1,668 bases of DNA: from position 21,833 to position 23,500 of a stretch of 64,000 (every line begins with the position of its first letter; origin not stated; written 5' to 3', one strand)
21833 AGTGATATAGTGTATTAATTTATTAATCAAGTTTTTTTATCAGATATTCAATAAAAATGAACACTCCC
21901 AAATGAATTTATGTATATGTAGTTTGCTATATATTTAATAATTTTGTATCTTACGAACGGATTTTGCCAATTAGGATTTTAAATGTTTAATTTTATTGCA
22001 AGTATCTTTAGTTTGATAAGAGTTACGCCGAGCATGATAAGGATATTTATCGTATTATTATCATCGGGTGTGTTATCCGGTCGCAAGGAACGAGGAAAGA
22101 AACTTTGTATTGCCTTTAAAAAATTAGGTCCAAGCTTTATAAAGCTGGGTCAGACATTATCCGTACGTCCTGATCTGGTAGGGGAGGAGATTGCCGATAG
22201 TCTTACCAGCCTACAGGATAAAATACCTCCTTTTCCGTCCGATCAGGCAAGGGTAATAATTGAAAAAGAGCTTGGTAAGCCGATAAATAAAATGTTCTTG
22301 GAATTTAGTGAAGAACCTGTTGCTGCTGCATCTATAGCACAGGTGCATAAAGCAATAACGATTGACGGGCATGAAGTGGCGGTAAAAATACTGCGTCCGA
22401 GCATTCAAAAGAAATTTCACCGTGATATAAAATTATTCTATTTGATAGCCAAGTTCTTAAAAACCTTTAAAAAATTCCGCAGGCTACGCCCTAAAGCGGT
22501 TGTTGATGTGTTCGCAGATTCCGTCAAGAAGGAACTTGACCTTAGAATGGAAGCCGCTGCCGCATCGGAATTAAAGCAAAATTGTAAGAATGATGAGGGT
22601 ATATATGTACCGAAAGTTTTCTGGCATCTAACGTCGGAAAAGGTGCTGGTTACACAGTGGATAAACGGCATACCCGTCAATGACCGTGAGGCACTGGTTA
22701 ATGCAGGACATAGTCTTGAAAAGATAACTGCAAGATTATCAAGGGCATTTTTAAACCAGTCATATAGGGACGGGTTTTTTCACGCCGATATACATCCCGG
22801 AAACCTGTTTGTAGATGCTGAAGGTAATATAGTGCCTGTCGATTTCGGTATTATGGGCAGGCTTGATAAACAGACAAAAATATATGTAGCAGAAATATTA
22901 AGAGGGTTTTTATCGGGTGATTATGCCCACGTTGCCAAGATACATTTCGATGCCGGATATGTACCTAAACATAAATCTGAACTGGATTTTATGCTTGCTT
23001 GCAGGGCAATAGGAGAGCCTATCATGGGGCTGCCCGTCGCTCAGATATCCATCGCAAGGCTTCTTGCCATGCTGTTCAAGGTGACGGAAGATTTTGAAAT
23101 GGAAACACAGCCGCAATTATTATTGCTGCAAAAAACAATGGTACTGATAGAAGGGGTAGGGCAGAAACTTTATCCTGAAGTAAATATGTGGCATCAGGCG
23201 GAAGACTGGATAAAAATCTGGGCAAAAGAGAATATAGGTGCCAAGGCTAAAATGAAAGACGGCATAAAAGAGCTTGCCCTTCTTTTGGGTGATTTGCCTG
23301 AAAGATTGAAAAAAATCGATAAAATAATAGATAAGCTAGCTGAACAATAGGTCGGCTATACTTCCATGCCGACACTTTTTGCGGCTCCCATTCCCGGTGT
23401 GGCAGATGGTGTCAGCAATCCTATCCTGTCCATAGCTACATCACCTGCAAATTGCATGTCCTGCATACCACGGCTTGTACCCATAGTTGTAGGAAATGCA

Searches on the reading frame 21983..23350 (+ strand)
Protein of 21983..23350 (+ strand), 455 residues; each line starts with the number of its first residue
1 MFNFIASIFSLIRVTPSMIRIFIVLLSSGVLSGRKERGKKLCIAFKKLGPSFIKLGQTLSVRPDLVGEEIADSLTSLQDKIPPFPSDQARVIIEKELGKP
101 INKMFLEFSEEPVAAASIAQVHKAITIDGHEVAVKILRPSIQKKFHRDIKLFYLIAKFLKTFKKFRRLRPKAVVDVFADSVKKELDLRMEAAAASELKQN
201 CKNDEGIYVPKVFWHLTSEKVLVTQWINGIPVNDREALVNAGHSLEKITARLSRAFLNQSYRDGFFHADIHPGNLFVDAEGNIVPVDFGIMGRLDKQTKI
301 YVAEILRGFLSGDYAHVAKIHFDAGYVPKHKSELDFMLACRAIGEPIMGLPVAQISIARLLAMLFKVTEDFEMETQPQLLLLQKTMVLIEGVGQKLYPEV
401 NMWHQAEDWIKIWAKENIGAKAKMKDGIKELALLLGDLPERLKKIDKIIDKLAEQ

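Call 8: search_protein_families(library=pfam, proteins=[window:21983-23350:+], max_evalue=0.01)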
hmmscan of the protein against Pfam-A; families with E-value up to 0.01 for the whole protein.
window:21983-23350:+ (455 aa): 4 families
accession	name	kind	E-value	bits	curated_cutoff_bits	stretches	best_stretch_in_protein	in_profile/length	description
PF03109.22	ABC1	-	1.4e-82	277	22.9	1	77-321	2-244/244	ABC1 atypical kinase-like domain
PF00069.31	Pkinase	-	0.00013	21.9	31.7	1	217-300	70-154/263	Protein kinase domain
PF01636.29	APH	-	0.00016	21.9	23.2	1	245-289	147-195/239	Phosphotransferase enzyme family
PF01163.29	RIO1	-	0.0066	16.5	22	0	182-289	44-149/187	RIO domain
